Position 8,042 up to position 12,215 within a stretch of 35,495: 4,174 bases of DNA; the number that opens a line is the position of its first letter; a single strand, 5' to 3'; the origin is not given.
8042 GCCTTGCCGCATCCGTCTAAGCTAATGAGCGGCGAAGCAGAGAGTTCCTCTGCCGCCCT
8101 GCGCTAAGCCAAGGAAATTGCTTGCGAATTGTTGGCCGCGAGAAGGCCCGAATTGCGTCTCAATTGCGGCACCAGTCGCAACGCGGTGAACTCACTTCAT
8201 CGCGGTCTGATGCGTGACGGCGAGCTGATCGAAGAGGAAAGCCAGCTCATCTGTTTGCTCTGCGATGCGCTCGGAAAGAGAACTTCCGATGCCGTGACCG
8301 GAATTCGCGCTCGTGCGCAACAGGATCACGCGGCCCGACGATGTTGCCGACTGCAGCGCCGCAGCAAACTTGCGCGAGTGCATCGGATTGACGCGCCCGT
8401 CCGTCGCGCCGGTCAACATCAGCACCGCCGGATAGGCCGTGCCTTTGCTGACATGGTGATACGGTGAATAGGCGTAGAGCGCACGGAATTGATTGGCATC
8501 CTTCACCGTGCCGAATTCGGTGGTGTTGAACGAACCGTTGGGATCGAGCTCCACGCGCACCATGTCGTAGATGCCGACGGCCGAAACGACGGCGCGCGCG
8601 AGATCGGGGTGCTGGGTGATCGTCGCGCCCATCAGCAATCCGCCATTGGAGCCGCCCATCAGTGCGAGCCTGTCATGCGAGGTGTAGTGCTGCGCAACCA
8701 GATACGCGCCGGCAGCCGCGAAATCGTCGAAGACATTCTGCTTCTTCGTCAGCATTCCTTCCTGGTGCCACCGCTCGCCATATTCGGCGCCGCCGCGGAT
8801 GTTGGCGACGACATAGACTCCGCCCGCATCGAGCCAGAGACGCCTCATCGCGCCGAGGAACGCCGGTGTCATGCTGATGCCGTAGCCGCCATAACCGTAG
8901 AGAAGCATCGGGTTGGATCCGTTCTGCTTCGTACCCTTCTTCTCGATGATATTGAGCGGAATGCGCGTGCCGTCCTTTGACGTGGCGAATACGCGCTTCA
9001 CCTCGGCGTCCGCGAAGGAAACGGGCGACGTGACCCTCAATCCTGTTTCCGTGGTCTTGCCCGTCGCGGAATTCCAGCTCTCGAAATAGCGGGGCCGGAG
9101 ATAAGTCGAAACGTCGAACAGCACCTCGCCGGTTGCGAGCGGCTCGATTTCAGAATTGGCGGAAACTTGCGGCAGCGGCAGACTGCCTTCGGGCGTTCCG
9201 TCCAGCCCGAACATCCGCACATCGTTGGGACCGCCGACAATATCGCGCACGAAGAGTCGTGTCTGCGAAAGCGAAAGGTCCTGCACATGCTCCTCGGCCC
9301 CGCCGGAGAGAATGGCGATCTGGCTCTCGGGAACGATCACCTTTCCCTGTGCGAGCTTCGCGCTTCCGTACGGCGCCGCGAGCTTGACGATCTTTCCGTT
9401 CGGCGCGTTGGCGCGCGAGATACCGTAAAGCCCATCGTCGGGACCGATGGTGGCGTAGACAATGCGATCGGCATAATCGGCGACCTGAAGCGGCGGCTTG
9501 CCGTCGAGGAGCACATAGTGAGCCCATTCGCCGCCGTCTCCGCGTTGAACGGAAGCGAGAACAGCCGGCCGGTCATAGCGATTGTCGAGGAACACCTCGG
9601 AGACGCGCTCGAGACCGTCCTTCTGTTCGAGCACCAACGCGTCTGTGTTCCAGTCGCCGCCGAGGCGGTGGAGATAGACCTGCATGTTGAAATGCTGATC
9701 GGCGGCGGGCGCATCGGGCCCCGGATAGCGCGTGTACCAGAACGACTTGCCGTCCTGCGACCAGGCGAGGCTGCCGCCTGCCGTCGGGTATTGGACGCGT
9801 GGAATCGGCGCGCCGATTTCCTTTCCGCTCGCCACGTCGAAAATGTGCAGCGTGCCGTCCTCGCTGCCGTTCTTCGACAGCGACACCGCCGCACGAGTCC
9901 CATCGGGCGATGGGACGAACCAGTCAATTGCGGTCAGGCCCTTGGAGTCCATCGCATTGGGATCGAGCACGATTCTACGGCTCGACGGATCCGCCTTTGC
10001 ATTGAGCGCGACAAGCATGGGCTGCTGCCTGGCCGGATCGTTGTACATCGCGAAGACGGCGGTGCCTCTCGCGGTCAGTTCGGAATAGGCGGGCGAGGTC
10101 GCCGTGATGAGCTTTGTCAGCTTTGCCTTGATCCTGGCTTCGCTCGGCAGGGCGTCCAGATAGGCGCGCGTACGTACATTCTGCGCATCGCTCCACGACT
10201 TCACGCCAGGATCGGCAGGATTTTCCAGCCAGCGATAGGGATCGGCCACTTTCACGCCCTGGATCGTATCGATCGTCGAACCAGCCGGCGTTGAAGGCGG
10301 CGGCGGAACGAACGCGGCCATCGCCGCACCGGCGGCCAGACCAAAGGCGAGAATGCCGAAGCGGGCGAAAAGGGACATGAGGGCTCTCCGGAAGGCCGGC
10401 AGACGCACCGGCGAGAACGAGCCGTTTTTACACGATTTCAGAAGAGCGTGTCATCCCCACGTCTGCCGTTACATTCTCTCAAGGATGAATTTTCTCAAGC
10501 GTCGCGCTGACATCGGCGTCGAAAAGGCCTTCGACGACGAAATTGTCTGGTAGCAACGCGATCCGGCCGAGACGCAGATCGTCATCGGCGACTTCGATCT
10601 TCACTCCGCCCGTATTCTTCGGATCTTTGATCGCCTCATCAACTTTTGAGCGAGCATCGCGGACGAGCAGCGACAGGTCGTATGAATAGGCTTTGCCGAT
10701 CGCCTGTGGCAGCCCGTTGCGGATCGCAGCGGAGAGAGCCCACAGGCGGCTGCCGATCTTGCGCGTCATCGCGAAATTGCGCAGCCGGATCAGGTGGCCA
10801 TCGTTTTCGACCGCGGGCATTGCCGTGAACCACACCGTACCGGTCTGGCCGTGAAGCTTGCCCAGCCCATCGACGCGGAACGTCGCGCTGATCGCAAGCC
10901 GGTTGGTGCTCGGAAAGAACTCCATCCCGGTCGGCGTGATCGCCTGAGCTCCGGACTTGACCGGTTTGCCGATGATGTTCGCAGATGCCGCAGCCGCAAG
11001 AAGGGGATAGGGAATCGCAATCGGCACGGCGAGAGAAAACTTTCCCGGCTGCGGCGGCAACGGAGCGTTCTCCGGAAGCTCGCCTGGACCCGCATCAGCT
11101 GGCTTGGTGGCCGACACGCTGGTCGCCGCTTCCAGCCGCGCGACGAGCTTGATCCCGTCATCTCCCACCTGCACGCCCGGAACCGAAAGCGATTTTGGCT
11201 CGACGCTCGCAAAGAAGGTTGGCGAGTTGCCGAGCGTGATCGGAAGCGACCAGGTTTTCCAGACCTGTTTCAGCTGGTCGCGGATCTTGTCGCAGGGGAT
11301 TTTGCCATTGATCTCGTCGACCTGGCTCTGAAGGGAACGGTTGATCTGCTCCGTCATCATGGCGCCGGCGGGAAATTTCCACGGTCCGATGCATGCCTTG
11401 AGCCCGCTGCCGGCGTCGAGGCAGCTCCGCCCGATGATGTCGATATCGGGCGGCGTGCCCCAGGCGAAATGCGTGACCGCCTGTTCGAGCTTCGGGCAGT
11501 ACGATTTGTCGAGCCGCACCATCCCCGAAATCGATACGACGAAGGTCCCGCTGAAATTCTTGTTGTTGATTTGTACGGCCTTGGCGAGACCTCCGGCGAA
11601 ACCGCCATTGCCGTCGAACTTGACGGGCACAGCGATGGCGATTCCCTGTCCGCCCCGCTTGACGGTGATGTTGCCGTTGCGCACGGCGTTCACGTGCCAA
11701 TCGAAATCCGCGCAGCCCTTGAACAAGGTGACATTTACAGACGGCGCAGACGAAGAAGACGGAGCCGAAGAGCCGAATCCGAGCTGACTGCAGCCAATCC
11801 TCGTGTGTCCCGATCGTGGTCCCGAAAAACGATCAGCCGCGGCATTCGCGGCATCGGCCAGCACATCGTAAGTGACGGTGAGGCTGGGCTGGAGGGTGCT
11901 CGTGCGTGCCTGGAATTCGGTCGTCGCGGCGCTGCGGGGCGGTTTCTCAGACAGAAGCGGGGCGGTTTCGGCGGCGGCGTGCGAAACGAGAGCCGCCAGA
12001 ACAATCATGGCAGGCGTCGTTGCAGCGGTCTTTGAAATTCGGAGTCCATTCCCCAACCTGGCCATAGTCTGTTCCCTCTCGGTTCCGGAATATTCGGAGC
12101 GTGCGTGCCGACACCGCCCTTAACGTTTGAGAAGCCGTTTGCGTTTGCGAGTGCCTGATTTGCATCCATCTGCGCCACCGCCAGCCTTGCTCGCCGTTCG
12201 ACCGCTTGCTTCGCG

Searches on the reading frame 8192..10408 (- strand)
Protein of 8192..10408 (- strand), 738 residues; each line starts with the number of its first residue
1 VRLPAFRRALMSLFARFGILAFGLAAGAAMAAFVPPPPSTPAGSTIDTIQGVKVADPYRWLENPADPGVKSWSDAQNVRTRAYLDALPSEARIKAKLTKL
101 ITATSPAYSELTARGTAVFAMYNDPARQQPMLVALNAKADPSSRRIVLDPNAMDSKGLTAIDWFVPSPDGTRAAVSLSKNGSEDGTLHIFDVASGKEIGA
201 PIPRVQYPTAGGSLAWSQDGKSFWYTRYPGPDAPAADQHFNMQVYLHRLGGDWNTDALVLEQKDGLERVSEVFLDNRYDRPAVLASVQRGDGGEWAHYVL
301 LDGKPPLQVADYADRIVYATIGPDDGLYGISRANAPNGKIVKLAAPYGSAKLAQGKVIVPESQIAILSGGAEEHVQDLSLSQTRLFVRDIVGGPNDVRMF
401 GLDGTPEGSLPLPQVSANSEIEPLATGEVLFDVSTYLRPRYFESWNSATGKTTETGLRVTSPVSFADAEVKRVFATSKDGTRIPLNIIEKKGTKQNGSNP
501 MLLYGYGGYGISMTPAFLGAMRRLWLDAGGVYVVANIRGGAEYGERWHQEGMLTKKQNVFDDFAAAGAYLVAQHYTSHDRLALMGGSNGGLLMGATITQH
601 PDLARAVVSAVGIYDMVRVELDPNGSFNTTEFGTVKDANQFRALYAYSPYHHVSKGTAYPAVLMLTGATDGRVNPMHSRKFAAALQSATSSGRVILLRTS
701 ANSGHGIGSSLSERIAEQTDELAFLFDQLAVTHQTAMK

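Call 53: search_protein_families(library=pfam, proteins=[window:8192-10408:-], max_evalue=0.001)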
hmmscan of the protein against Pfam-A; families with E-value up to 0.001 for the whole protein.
window:8192-10408:- (738 aa): 3 families
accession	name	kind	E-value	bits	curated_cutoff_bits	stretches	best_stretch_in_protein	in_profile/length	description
PF00326.27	Peptidase_S9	-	1.2e-51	175.7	22.6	1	525-729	9-210/213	Prolyl oligopeptidase family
PF02897.21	Peptidase_S9_N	-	3.7e-44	151.6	24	1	40-452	4-408/414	Prolyl oligopeptidase, N-terminal beta-propeller domain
PF02129.25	Peptidase_S15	-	4.3e-05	23.8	23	1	479-636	1-152/262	X-Pro dipeptidyl-peptidase (S15 family)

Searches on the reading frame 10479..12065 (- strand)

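Call 53: search_protein_families(library=pfam, proteins=[window:10479-12065:-], max_evalue=0.001)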
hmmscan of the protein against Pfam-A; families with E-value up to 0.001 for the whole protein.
window:10479-12065:- (528 aa): 1 family
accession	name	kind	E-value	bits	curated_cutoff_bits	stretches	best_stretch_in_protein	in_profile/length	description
PF14356.11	DUF4403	-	5e-43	147.8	28.3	1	120-519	40-421/425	Domain of unknown function (DUF4403)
